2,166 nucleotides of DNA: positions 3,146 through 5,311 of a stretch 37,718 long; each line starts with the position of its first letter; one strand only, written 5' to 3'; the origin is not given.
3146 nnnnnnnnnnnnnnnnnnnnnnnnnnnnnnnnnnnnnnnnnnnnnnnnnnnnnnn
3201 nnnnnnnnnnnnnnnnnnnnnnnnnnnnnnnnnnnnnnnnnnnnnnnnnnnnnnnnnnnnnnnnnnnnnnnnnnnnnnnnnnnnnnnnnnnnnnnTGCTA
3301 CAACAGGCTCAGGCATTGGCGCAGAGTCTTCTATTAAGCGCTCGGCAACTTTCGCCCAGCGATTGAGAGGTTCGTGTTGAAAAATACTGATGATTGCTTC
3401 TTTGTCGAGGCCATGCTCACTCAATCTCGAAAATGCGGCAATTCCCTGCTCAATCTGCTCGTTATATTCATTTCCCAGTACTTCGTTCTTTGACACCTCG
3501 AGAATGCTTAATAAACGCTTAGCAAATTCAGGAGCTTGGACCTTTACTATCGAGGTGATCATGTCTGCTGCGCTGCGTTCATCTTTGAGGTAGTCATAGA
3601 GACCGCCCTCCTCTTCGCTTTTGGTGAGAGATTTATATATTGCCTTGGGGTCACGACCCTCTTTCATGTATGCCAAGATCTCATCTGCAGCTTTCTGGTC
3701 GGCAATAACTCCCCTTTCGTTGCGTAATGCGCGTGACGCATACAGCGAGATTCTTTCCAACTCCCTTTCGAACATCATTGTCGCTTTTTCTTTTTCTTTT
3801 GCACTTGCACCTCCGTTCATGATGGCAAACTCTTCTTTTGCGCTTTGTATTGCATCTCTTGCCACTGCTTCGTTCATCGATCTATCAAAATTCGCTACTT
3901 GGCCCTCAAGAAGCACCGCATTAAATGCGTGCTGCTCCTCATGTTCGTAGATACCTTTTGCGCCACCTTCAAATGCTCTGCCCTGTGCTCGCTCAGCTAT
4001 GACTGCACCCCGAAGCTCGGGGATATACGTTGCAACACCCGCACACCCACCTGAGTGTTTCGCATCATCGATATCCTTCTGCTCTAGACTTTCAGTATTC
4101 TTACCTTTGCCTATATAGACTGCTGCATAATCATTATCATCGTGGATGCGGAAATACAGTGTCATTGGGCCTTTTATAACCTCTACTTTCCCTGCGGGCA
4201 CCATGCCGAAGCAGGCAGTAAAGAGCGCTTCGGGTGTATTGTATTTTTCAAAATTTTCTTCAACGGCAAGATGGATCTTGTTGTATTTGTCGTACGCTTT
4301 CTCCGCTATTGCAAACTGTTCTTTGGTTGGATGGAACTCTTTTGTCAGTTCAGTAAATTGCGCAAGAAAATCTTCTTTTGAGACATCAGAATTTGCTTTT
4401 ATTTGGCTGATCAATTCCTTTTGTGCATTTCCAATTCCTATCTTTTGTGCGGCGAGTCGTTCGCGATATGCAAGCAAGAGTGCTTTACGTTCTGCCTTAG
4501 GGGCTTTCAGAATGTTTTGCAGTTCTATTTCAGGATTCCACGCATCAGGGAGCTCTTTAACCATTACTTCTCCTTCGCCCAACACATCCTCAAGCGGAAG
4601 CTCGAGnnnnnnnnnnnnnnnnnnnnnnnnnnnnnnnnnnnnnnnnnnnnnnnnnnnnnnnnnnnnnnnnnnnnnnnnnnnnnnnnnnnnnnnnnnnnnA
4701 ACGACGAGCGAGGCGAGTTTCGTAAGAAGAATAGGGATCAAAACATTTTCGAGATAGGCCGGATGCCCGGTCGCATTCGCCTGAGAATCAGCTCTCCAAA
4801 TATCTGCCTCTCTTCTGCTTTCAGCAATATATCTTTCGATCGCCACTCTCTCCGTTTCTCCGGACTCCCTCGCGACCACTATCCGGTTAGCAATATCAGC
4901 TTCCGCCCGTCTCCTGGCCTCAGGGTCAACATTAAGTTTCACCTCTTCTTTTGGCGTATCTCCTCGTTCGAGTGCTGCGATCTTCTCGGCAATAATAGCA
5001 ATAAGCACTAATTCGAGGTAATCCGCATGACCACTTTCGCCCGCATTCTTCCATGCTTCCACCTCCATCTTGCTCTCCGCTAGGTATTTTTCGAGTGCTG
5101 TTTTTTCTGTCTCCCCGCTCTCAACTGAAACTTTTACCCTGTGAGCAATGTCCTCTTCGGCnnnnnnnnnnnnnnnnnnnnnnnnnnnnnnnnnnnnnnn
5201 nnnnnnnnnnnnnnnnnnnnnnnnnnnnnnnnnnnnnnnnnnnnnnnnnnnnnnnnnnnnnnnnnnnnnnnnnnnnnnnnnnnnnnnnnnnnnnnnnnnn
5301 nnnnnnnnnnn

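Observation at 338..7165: Giant protein with an unusual mosaic architecture and a predicted inside-to-outside topology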

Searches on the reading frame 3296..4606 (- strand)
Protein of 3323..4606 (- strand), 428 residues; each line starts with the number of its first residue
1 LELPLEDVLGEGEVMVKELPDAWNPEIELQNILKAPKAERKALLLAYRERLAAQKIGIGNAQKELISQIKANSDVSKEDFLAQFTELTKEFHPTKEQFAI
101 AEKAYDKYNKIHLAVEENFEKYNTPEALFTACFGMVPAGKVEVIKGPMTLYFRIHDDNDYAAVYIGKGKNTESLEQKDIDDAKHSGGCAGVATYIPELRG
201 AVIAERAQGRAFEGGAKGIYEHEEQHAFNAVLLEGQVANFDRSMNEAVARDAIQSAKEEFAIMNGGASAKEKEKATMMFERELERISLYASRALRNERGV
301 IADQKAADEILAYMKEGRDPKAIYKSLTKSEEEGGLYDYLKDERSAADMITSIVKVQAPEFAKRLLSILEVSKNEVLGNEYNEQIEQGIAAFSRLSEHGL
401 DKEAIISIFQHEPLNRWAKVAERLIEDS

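Call 20: search_protein_families(library=pfam, proteins=[window:3323-4606:-], max_evalue=10)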
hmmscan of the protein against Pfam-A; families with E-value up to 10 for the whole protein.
seq(428 aa): 0 families

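Call 45: predict_structure(alignment_id=A4)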
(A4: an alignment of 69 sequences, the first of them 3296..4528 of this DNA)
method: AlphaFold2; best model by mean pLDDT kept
length: 411 residues; sequences in the alignment: 69
mean_pLDDT: 90.7   pTM: 0.87
mean pLDDT of the five models: 90.7, 89.7, 89.4, 88.7, 87.4
residues with pLDDT >= 90: 315; 70-90: 70; 50-70: 24; < 50: 2
segments of 3 or more residues with pLDDT < 50: none
pLDDT, mean of each block of 10 residues (from residue 1): 94 95 90 93 97 97 92 94 97 98 97 98 98 95 83 93 94 96 96 96 84 67 89 94 96 95 90 90 95 95 83 66 71 86 91 95 97 93 93 94 61 46
secondary structure, 60 per line:
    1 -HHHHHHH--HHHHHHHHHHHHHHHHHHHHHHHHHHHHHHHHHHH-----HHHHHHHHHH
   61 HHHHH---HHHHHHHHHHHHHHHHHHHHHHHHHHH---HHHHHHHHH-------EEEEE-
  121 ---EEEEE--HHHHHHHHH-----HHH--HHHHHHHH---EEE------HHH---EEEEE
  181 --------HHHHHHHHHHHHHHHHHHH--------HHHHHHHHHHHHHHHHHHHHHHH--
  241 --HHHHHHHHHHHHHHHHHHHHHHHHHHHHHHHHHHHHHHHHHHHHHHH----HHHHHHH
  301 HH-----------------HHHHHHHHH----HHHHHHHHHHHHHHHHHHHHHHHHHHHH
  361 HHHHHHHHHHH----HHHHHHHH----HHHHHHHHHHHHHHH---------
elements in order: H2-8 H11-45 H51-65 H69-95 H99-107 E115-119 E124-128 H131-139 H150-157 E161-163 E176-180 H189-207 H216-238 H243-289 H294-302 H320-328 H333-371 H376-383 H388-402
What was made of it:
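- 3314..4468 (-): Module A, aa 900-1284: HExxH...E domain (probable metal-dependent hydrolase). Elsewhere it is mostly a stand-alone soluble protein of 390-520 aa. AlphaFold pLDDT 90.7, pTM 0.87 (call 45).
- On Zincin metallopeptidases (HExxH; gluzincin type with a distal Glu): Four strands are followed by the motif helix (call 45).
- Checked: Four short beta strands precede HEEQH at aa 1075-1079 (AlphaFold, call 45).
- Strands, then an HExxH helix, then later helices in a confident model (call 45).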

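Call 51: fold_search(model_id=the predicted structure, library=pdb)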
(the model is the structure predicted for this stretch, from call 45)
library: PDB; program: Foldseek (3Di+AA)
matches with E <= 10: 344; with E <= 0.001: 0
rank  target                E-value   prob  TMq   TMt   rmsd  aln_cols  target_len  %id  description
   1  7f83_A                2.3e-01  0.11  0.12  0.12  21.5       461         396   10  Crystal Structure of a receptor in Complex with inverse agonist (released 2022-01-19)
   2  7a0g_EEE              2.8e-01  0.30  0.13  0.16  39.0       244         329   11  Structure of the SmhB pore of the tripartite alpha-pore forming toxin, Smh, from Serratia marcescens. (released 2021-03-31)
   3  5v54_A                4.0e-01  0.14  0.15  0.16  22.2       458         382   12  Crystal structure of 5-HT1B receptor in complex with methiothepin (released 2018-02-07)
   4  7zly                  5.6e-01  0.07  0.12  0.12  23.4       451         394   10  Crystal structure of human GPCR Niacin receptor (HCA2) expressed from Spodoptera frugiperda (released 2023-04-12)
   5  8jh7_D                5.8e-01  0.09  0.14  0.13  24.5       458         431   12  FZD6 in inactive state (released 2024-01-17)
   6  7a0g_AAA              6.1e-01  0.21  0.14  0.16  39.1       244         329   11  Structure of the SmhB pore of the tripartite alpha-pore forming toxin, Smh, from Serratia marcescens. (released 2021-03-31)
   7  4tql_A                6.3e-01  0.44  0.15  0.25  31.9       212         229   13  Computationally designed three helix bundle (released 2014-10-15)
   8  8jhc_R                6.6e-01  0.10  0.14  0.14  23.7       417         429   10  FZD3 in inactive state (released 2024-01-17)
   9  7stm_A                7.5e-01  0.15  0.14  0.08  23.7       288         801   11  Chitin Synthase 2 from Candida albicans bound to UDP-GlcNAc (released 2022-07-13)
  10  6ww2_R                7.5e-01  0.13  0.15  0.15  24.3       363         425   11  Structure of human Frizzled5 by fiducial-assisted cryo-EM (released 2020-08-19)
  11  7a0g_HHH              7.9e-01  0.18  0.13  0.16  39.2       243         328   11  Structure of the SmhB pore of the tripartite alpha-pore forming toxin, Smh, from Serratia marcescens. (released 2021-03-31)
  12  6d35                  8.2e-01  0.06  0.11  0.09  25.2       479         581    9  Crystal structure of Xenopus Smoothened in complex with cholesterol (released 2018-05-23)
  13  8vej_A                9.3e-01  0.10  0.10  0.15  22.6       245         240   13  De novo designed cholic acid binder: CHD_buttress (released 2024-07-17)
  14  5l7i_A                9.3e-01  0.06  0.11  0.09  26.1       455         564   13  Structure of human Smoothened in complex with Vismodegib (released 2016-07-20)
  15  7l2h_B                9.7e-01  0.08  0.14  0.12  24.4       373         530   10  Cryo-EM structure of unliganded full-length TRPV1 at neutral pH (released 2021-09-22)
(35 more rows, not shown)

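Call 52: search_solved_structures(query=A4, max_evalue=10, show_alignments=2)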
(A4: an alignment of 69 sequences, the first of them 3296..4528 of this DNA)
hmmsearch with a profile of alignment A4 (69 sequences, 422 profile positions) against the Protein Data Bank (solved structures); distinct sequences matched with E-value up to 10: 4.
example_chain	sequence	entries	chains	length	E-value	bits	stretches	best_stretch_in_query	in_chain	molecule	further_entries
9o5s_Q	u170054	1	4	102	0.032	16.2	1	35-68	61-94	BXMart1-3 minibinder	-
4ojk_C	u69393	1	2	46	0.1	14.5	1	42-76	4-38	cGMP-dependent protein kinase 2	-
9div_A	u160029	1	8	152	0.55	12.1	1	44-87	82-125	De novo designed ChuA binding protein C8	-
9ljg_B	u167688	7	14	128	0.91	11.4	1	24-75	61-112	Organic solute transporter subunit beta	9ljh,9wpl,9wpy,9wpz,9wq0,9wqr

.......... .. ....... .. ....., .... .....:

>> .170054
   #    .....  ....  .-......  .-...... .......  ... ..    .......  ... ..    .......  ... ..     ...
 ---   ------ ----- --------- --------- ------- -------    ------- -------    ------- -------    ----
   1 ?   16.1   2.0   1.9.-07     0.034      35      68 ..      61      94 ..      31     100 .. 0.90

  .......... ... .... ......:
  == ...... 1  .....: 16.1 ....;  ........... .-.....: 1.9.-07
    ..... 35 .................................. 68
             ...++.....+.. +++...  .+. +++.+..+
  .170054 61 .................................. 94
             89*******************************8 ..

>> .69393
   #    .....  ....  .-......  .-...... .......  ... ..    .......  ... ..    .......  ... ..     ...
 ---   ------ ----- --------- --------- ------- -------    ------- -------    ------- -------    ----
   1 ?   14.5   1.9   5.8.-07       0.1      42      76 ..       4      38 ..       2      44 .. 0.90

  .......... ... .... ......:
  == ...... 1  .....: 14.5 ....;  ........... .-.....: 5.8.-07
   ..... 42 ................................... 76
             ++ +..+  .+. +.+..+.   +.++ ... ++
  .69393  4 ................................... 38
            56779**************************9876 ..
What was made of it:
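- On Zincin metallopeptidases (HExxH; gluzincin type with a distal Glu): No PDB sequence match (call 52).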

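Call 63: find_related_loci(query=A7, collection=metagenome_contigs, flank=10000)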
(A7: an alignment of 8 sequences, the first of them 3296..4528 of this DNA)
Query A7 (411 aa) in metagenome_contigs; peptide patterns used: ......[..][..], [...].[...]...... (x = any residue, [..] = any of these).
151 stretches matched a pattern; 70 encode a relative of the query (tblastn E <= 1e-3); 70 distinct loci.
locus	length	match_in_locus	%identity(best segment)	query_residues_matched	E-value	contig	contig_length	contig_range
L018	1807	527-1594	34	2-403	5e-56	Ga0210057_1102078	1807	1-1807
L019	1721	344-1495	33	3-400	2e-54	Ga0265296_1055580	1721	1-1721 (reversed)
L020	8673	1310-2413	32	1-406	7e-52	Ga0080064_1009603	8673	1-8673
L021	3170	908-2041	32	1-398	3e-51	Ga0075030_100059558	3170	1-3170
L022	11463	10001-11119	32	1-399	7e-50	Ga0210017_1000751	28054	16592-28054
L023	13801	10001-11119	32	1-399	7e-50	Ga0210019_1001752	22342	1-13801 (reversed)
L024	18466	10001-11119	32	1-399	7e-50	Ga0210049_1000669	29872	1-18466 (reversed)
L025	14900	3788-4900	33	2-399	3e-48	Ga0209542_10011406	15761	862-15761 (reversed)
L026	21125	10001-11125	31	2-402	3e-48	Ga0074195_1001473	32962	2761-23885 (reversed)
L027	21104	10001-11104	33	2-398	5e-48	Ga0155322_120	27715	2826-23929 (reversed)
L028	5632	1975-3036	31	2-403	1e-47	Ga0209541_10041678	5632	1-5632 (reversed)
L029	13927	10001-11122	31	1-400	4e-47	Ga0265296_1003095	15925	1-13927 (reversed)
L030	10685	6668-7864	31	1-400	1e-46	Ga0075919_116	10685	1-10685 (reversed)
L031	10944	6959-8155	31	1-400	1e-46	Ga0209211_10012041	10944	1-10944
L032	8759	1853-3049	31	1-400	2e-46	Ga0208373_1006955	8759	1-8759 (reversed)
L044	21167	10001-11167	28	2-399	2e-40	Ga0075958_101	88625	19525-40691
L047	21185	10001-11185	28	1-402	2e-39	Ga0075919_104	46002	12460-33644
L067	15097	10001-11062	31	3-398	6e-47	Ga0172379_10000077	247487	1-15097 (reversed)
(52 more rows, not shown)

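Call 67: search_protein_families(library=pfam, proteins=[L067:8787-9779:+, L067:11080-12822:+, L044:1407-3959:+, L044:11218-11808:+, L047:8433-9782:+, L026:7024-9048:+, L026:9062-13486:+, L022:6743-8143:-, L022:8169-9212:-, L044:8859-9548:+], max_evalue=0.001)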
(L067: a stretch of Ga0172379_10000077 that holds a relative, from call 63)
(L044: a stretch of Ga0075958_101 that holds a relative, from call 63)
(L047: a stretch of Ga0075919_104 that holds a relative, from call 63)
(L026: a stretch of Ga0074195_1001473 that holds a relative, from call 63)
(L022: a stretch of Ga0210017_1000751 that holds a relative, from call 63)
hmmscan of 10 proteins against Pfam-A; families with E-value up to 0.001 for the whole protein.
L067:8787-9779:+ (331 aa): 1 family
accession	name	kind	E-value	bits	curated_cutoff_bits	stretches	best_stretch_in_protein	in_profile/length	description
PF13231.12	PMT_2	-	4.8e-08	33.8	26.1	1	26-137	20-133/160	Dolichyl-phosphate-mannose-protein mannosyltransferase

L067:11080-12822:+ (581 aa): 2 families
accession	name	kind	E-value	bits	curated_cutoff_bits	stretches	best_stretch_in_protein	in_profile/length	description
PF13231.12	PMT_2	-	6e-13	49.8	26.1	1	113-249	25-154/160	Dolichyl-phosphate-mannose-protein mannosyltransferase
PF02366.24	PMT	-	3.2e-08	33.9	22.7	1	8-247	3-226/245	Dolichyl-phosphate-mannose-protein mannosyltransferase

L044:1407-3959:+ (851 aa): 13 families
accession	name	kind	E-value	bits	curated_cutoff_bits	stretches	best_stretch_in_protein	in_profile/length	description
PF07724.20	AAA_2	-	2.9e-44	151.5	27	1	593-756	1-166/166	AAA domain (Cdc48 subfamily)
PF10431.15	ClpB_D2-small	-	4.7e-20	71.9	21.9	1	762-840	1-79/81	C-terminal, D2-small domain, of ClpB protein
PF00004.35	AAA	-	4.5e-14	53.5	21.2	1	599-726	2-122/131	ATPase family associated with various cellular activities (AAA)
PF07728.20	AAA_5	-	5.8e-14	52.7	22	1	598-715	2-125/139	AAA domain (dynein-related subfamily)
PF17871.7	AAA_lid_9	-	6e-10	39.4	22.8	1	463-524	2-63/104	AAA lid domain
PF00158.32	Sigma54_activat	-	7.7e-08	32.6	20.2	0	592-713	19-143/168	Sigma-54 interaction domain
PF13191.12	AAA_16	-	3.6e-07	31.2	32.6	0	567-619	2-48/167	AAA ATPase domain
PF13401.12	AAA_22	-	4.6e-06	27.4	27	0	598-688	8-109/130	AAA domain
PF20720.3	nSTAND3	-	7.7e-05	22.9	27.2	0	321-347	17-43/155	Novel STAND NTPase 3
PF12775.13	AAA_7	-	8.2e-05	22.7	25.8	0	597-646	35-84/181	P-loop containing dynein motor region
PF00448.28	SRP54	-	0.0003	20.9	22.7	0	598-624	4-30/196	SRP54-type protein, GTPase domain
PF13238.12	AAA_18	-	0.00057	20.8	29.4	0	601-619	4-22/128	AAA domain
PF04851.21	ResIII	-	0.00074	19.9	22.5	0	580-624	11-52/164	Type III restriction enzyme, res subunit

L044:11218-11808:+ (197 aa): 1 family
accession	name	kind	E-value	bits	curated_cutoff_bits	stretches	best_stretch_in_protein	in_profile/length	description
PF04138.20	GtrA_DPMS_TM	-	6.2e-15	55.9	26.1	1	69-196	1-117/117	GtrA/DPMS, transmembrane domain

L047:8433-9782:+ (450 aa): 1 family
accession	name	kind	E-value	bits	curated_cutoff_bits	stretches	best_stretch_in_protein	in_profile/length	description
PF02397.22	Bac_transf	-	1.6e-61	207.4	27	1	266-445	1-178/179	Bacterial sugar transferase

L026:7024-9048:+ (675 aa): 0 families

L026:9062-13486:+ (1475 aa): 0 families

L022:6743-8143:- (467 aa): 0 families

L022:8169-9212:- (348 aa): 2 families
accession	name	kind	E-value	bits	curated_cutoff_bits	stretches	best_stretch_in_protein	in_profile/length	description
PF04545.22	Sigma70_r4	-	1.5e-12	47.2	24.1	1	14-64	2-48/50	Sigma-70, region 4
PF05066.19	HARE-HTH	-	8.7e-10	39.3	25.9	1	214-276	2-70/71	HB1, ASXL, restriction endonuclease HTH domain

L044:8859-9548:+ (230 aa): 0 families

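Call 83: fold_search(model_id=the predicted structure, library=viral)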
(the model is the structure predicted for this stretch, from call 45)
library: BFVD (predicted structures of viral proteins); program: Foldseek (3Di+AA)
matches with E <= 10: 225; with E <= 0.001: 0
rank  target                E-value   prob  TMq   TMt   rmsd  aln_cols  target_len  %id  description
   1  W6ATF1                1.2e-01  0.20  0.14  0.15  27.3       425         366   12  (no name in the UniProt tables at hand)
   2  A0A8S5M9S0            1.3e-01  0.15  0.14  0.13  26.0       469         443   10  Bacteriocin [Siphoviridae sp. ctv4j104]
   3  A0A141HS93            1.8e-01  0.21  0.13  0.07  20.4       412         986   11  (no name in the UniProt tables at hand)
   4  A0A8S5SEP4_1          2.4e-01  0.10  0.12  0.06  29.8       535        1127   11  Chromosome segregation ATPase (Fragment) [virus sp. ctX0L1]
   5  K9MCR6                3.5e-01  0.11  0.11  0.13  22.6       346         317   12  (no name in the UniProt tables at hand)
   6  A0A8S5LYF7            4.3e-01  0.09  0.10  0.10  22.2       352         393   14  ADP-ribosylglycohydrolase [Myoviridae sp. ctrnx29]
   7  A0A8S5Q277            5.6e-01  0.18  0.19  0.10  26.0       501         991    9  Uncharacterized protein [Siphoviridae sp. ctLqe90]
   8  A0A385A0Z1            5.8e-01  0.07  0.12  0.11  32.0       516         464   12  (no name in the UniProt tables at hand)
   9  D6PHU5                6.3e-01  0.08  0.13  0.14  20.4       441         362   10  (no name in the UniProt tables at hand)
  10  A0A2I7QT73            7.2e-01  0.15  0.16  0.18  27.1       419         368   11  (no name in the UniProt tables at hand)
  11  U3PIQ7                7.5e-01  0.06  0.10  0.07  54.8       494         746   10  Internal virion protein [Burkholderia phage JG068]
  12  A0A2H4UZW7            1.0e+00  0.06  0.13  0.06  33.8       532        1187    8  Helicase [Operophtera brumata nucleopolyhedrovirus]
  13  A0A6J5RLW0            1.1e+00  0.07  0.12  0.08  38.2       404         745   12  Peptidase M23 (Fragment) [uncultured Caudovirales phage]
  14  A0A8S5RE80            1.1e+00  0.06  0.14  0.13  22.6       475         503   13  Uncharacterized protein [virus sp. ctx9V1]
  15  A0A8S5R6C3            1.2e+00  0.15  0.12  0.15  21.9       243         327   12  Uncharacterized protein [Myoviridae sp. ctaOv25]
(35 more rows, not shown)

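Call 120: find_related_loci(query=A7, collection=viral_contigs, flank=8000)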
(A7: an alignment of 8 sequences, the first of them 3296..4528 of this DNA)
Query A7 (411 aa) in viral_contigs; peptide patterns used: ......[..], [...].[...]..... (x = any residue, [..] = any of these).
106 stretches matched a pattern, but none encodes a relative of the query by tblastn (E <= 1e-3).

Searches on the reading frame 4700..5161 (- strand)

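Call 20: search_protein_families(library=pfam, proteins=[window:4700-5161:-], max_evalue=10)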
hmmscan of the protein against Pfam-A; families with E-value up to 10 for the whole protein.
seq(154 aa): 1 family
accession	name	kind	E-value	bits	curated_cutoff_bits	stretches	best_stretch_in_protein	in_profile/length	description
PF24627.1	PUMA_CC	-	0.00032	21.1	30.1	1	9-40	20-51/74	PUMA coiled-coil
